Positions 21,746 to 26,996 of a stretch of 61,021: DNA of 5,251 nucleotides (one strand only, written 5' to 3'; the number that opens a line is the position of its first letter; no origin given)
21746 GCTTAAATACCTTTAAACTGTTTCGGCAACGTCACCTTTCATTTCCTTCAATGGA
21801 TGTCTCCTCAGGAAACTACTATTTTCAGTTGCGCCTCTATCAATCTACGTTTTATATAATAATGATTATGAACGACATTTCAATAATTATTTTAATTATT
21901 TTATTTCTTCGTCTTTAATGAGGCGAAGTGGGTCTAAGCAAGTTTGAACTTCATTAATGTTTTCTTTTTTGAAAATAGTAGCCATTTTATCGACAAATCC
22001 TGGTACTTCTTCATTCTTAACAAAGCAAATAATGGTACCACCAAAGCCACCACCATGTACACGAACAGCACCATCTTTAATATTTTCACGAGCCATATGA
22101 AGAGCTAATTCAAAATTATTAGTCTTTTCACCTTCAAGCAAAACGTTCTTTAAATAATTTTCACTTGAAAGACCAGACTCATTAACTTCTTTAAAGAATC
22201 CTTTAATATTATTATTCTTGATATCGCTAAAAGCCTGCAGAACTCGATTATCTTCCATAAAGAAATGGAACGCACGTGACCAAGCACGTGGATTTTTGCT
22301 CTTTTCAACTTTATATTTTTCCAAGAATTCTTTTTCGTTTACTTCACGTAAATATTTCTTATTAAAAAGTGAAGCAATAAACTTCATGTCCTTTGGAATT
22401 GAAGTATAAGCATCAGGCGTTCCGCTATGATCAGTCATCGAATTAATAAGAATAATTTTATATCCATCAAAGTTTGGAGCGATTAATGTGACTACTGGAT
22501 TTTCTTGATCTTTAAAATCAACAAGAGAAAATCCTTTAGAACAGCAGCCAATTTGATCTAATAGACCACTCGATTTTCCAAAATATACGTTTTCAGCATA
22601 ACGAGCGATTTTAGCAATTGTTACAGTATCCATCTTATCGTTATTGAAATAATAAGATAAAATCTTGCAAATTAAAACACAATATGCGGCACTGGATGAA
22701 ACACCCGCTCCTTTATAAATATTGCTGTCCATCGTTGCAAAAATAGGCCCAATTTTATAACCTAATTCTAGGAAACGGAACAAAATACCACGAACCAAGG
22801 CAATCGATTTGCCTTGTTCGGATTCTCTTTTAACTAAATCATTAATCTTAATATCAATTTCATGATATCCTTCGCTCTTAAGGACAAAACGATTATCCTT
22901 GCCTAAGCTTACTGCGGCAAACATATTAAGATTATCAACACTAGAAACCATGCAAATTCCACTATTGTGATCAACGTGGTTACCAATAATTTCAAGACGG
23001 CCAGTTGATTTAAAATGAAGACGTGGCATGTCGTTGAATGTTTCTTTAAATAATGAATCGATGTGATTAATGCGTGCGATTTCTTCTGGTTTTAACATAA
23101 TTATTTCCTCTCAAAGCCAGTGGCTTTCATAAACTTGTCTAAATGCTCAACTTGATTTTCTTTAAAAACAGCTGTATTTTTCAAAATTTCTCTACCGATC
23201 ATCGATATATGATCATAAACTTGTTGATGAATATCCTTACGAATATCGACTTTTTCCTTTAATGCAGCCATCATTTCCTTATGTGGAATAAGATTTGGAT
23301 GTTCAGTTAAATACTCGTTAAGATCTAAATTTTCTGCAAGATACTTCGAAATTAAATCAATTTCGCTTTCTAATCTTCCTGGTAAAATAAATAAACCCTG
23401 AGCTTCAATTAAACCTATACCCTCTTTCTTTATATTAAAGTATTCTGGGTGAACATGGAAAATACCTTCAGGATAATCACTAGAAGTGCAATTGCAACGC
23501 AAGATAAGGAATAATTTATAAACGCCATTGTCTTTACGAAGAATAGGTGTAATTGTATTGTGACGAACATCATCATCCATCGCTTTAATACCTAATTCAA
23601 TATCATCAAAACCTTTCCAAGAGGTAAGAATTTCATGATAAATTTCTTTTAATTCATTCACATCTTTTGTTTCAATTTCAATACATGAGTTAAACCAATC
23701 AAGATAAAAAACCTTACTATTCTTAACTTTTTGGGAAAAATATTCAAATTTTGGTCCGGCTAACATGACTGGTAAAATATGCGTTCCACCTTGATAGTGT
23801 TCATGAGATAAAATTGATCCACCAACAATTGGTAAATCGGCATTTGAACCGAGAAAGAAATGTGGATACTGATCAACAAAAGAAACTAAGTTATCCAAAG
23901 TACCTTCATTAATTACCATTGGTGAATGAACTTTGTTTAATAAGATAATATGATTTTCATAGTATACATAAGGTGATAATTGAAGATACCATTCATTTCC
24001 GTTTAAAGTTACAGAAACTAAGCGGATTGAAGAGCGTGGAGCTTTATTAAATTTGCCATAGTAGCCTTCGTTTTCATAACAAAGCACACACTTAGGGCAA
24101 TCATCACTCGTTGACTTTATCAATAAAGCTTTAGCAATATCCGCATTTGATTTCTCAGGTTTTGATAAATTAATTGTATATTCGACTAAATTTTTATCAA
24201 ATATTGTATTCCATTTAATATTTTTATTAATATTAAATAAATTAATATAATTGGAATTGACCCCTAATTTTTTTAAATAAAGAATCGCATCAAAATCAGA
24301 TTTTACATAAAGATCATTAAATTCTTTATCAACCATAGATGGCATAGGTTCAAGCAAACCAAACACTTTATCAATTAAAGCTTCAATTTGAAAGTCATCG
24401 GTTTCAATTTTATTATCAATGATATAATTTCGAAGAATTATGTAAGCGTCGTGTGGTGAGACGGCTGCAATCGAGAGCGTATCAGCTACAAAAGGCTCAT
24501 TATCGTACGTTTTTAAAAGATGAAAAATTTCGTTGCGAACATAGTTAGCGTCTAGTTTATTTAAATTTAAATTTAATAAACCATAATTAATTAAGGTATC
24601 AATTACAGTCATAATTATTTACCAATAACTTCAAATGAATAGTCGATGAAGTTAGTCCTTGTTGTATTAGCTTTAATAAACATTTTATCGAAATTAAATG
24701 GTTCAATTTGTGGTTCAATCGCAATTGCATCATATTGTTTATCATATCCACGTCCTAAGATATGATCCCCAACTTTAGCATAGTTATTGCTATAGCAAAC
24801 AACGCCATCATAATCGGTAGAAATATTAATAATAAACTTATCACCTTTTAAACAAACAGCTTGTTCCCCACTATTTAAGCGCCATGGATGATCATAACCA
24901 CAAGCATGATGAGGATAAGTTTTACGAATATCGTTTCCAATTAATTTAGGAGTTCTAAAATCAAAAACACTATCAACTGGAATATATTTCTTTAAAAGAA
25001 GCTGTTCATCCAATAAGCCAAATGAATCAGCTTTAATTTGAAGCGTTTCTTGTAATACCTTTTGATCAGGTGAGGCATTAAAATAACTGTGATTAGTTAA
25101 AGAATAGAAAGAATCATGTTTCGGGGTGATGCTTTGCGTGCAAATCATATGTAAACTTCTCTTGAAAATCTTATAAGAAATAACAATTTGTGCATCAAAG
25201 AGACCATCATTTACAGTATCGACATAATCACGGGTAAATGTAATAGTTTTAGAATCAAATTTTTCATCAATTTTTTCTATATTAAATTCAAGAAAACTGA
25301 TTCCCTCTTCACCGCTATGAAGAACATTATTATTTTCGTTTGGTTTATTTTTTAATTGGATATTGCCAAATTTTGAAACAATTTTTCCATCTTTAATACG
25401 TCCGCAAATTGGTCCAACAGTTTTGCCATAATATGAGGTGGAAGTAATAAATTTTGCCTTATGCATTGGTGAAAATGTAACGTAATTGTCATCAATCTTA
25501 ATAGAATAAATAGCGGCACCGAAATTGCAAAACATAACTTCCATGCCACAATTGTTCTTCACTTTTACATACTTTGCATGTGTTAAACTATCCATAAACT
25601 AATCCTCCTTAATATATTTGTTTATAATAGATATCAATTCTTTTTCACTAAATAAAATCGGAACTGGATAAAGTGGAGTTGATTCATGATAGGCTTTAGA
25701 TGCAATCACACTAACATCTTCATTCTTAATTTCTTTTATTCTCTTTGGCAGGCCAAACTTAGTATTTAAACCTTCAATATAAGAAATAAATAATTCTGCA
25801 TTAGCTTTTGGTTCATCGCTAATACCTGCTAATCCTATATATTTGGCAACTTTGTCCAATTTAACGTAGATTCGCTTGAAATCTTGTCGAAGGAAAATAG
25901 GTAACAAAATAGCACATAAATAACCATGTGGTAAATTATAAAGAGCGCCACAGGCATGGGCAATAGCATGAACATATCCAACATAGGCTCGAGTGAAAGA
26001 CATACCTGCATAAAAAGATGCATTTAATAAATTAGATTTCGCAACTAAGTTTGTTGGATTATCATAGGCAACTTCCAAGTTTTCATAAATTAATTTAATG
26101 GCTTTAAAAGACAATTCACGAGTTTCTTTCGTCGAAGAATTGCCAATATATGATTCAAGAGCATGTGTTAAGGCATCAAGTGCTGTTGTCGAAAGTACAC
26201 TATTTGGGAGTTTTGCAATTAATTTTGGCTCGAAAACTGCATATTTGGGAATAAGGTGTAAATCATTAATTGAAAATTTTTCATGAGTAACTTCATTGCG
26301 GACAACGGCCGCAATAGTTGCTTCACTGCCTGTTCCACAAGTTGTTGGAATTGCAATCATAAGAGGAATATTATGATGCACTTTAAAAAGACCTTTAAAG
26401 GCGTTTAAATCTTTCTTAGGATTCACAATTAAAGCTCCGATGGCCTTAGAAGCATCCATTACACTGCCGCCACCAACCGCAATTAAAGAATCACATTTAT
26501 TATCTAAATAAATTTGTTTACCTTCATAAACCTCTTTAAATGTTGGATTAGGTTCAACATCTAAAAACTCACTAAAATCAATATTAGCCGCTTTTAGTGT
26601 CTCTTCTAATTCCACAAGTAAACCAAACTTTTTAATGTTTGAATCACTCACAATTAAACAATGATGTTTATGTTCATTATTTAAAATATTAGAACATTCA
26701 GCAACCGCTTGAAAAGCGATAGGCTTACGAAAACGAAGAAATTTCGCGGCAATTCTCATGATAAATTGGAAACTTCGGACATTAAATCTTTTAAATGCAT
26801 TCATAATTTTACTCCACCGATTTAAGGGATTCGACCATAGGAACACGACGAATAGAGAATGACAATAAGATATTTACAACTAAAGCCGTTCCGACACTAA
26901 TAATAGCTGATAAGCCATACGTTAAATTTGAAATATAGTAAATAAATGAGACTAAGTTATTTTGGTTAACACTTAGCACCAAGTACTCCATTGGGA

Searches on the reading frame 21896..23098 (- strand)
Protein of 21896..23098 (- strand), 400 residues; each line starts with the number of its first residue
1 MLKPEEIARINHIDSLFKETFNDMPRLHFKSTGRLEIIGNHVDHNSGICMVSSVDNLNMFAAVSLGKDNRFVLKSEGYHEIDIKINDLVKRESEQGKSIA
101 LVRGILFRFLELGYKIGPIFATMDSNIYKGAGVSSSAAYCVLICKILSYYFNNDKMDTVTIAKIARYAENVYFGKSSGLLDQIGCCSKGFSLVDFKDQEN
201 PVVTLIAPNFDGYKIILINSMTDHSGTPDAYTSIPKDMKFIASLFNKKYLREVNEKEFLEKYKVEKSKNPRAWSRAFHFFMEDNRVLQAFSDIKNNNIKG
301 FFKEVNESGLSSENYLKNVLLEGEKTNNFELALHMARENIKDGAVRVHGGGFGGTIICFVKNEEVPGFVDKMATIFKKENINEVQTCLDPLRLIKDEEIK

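Call 23: search_protein_families(library=pfam, proteins=[window:21896-23098:-], max_evalue=0.00001)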
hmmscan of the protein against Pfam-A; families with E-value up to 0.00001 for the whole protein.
window:21896-23098:- (400 aa): 2 families
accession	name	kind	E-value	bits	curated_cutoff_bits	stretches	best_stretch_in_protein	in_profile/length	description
PF00288.32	GHMP_kinases_N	-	2.7e-11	44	22.3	1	112-188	14-86/87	GHMP kinases N terminal domain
PF10509.15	GalKase_gal_bdg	-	3e-08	33.5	23.1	1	16-55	2-40/49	Galactokinase galactose-binding signature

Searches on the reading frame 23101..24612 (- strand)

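Call 23: search_protein_families(library=pfam, proteins=[window:23101-24612:-], max_evalue=0.00001)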
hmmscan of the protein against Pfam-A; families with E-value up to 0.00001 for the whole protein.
window:23101-24612:- (503 aa): 2 families
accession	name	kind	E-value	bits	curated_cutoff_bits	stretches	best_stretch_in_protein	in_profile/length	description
PF01087.27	GalP_UDP_transf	-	7.2e-14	53.1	22.1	1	73-231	51-184/184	Galactose-1-phosphate uridyl transferase, N-terminal domain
PF02744.22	GalP_UDP_tr_C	-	3.5e-06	27.3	29.2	0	247-428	3-155/165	Galactose-1-phosphate uridyl transferase, C-terminal domain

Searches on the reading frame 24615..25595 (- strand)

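Call 23: search_protein_families(library=pfam, proteins=[window:24615-25595:-], max_evalue=0.00001)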
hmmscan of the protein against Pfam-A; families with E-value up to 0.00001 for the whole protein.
window:24615-25595:- (326 aa): 1 family
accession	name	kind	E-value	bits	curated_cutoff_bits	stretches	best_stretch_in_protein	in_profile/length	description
PF01263.26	Aldose_epim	-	4e-32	112.2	27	1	10-296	3-270/299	Aldose 1-epimerase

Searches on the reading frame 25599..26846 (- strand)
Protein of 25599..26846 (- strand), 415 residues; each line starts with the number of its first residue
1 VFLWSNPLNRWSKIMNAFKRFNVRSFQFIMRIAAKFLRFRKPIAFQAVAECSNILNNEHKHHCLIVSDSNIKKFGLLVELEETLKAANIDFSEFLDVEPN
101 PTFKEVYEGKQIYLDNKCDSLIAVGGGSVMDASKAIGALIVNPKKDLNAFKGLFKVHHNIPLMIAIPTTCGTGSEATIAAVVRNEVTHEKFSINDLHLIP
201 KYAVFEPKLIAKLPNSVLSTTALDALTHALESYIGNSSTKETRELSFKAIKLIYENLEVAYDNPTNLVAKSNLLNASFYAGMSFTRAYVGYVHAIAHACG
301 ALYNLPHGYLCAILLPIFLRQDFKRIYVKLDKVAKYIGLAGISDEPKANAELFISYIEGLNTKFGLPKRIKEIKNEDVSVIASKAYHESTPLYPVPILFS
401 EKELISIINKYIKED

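Call 23: search_protein_families(library=pfam, proteins=[window:25599-26846:-], max_evalue=0.00001)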
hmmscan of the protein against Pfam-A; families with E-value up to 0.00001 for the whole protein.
window:25599-26846:- (415 aa): 3 families
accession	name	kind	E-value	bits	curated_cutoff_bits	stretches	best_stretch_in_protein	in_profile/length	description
PF25137.1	ADH_Fe_C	-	4.8e-41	141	27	1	220-410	3-192/194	Fe-containing alcohol dehydrogenase family, C-terminal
PF00465.25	Fe-ADH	-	9.4e-40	136.4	31.3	1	47-207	10-168/168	Iron-containing alcohol dehydrogenase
PF13685.12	Fe-ADH_2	-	5.6e-11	43.1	28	1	46-138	5-95/149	Iron-containing alcohol dehydrogenase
